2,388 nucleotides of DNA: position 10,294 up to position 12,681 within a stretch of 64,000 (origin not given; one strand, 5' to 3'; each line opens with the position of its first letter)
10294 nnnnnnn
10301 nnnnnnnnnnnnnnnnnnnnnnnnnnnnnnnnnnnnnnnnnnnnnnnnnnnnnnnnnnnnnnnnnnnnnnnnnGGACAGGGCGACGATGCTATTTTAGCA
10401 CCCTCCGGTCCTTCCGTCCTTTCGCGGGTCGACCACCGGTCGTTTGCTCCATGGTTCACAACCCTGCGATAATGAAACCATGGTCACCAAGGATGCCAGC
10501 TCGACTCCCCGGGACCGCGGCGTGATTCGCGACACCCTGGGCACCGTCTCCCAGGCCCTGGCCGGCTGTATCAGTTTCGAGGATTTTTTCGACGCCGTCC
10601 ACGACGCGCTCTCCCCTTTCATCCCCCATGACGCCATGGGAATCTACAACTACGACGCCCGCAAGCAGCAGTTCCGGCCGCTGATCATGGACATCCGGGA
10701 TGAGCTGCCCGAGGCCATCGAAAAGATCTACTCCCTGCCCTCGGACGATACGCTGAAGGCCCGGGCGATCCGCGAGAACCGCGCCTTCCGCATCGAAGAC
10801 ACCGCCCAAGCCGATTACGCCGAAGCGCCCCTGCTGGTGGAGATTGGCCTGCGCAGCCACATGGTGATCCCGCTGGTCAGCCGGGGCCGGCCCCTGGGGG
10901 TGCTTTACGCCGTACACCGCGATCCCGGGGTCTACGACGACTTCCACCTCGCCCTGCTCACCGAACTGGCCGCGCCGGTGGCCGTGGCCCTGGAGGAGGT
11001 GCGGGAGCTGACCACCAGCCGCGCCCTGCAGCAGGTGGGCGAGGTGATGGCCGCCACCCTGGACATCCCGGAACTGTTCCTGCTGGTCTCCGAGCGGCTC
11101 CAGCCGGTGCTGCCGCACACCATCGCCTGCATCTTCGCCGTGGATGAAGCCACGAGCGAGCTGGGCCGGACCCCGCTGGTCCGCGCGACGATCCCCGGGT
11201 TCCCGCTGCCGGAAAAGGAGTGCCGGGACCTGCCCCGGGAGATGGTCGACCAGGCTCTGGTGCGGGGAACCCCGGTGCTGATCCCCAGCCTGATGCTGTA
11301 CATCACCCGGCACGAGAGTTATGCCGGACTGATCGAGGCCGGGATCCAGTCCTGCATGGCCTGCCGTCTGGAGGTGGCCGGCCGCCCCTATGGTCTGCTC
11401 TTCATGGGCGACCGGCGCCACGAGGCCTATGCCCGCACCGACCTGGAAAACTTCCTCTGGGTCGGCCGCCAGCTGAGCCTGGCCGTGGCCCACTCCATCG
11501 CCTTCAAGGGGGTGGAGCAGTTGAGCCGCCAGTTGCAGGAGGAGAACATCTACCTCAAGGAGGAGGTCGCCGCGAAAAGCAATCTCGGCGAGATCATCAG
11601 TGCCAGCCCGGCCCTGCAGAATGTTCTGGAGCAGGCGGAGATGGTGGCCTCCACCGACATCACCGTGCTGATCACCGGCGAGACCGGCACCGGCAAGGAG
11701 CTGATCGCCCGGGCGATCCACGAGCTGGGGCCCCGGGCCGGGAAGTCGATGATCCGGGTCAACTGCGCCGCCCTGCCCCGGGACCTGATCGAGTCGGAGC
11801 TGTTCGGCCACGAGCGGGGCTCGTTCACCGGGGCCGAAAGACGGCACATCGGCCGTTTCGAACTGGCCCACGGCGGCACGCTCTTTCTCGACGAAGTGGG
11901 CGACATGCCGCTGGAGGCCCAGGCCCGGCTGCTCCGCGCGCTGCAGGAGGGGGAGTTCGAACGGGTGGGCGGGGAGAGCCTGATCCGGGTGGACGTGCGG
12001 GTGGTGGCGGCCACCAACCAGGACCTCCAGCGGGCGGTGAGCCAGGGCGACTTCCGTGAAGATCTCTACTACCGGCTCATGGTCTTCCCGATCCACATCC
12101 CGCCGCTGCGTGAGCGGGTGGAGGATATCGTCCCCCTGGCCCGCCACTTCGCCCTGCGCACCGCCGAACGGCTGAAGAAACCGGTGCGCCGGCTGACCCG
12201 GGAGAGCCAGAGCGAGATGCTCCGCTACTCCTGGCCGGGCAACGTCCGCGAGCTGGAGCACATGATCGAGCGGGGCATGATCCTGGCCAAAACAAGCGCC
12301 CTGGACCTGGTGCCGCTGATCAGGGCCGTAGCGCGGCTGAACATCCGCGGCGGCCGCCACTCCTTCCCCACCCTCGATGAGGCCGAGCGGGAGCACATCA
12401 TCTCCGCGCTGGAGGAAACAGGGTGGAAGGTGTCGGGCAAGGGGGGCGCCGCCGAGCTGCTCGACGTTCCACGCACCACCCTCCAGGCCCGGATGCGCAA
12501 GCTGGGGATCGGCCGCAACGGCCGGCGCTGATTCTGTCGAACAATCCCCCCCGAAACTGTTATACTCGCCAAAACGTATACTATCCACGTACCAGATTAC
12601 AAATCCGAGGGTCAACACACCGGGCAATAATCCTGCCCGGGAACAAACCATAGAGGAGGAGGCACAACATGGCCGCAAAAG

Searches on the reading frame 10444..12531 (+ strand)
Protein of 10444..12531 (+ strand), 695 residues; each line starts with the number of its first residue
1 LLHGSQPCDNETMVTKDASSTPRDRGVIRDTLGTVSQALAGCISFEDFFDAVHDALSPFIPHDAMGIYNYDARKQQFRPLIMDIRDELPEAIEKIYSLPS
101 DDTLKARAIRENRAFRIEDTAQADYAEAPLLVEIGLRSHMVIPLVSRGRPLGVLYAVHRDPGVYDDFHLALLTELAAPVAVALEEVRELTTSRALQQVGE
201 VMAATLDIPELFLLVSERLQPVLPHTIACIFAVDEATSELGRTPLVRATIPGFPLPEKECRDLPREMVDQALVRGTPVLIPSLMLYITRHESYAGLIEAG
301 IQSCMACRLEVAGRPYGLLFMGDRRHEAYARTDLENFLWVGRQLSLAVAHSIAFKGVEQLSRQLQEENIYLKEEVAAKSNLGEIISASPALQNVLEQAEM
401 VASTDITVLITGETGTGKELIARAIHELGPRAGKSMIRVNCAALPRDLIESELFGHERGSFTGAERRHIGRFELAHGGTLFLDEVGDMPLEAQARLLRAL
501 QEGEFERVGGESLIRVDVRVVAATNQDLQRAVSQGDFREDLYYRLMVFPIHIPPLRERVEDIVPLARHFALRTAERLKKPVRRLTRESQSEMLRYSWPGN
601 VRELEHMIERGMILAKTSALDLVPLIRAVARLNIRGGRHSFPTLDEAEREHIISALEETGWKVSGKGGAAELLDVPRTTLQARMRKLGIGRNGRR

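Call 41: search_protein_families(library=pfam, proteins=[window:10444-12531:+], max_evalue=0.0001)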
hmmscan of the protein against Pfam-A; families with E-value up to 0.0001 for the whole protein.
window:10444-12531:+ (695 aa): 9 families
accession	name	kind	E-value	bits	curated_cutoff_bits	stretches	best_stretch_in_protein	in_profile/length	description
PF00158.32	Sigma54_activat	-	6.9e-73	244.3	20.2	1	384-551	1-168/168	Sigma-54 interaction domain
PF13185.12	GAF_2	-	7.1e-24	85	28.6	1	44-184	3-136/136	GAF domain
PF14532.12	Sigma54_activ_2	-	6.9e-20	72.1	25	1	386-555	2-138/138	Sigma-54 interaction domain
PF25601.1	AAA_lid_14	-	7.4e-20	71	27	1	556-628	1-73/87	AAA+ ATPase lid domain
PF01590.32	GAF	-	9.2e-20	72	22.4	1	46-183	3-133/133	GAF domain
PF13492.12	GAF_3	-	2.8e-12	47.6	27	1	44-184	1-128/129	GAF domain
PF02954.25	HTH_8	-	2.9e-08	33.7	22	1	643-687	1-42/42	Bacterial regulatory protein, Fis family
PF07728.20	AAA_5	-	1.9e-07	31.6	22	1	408-527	2-124/139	AAA domain (dynein-related subfamily)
PF01078.27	Mg_chelatase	-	9.4e-05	22.3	20.3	0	398-525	15-157/207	Magnesium chelatase, subunit ChlI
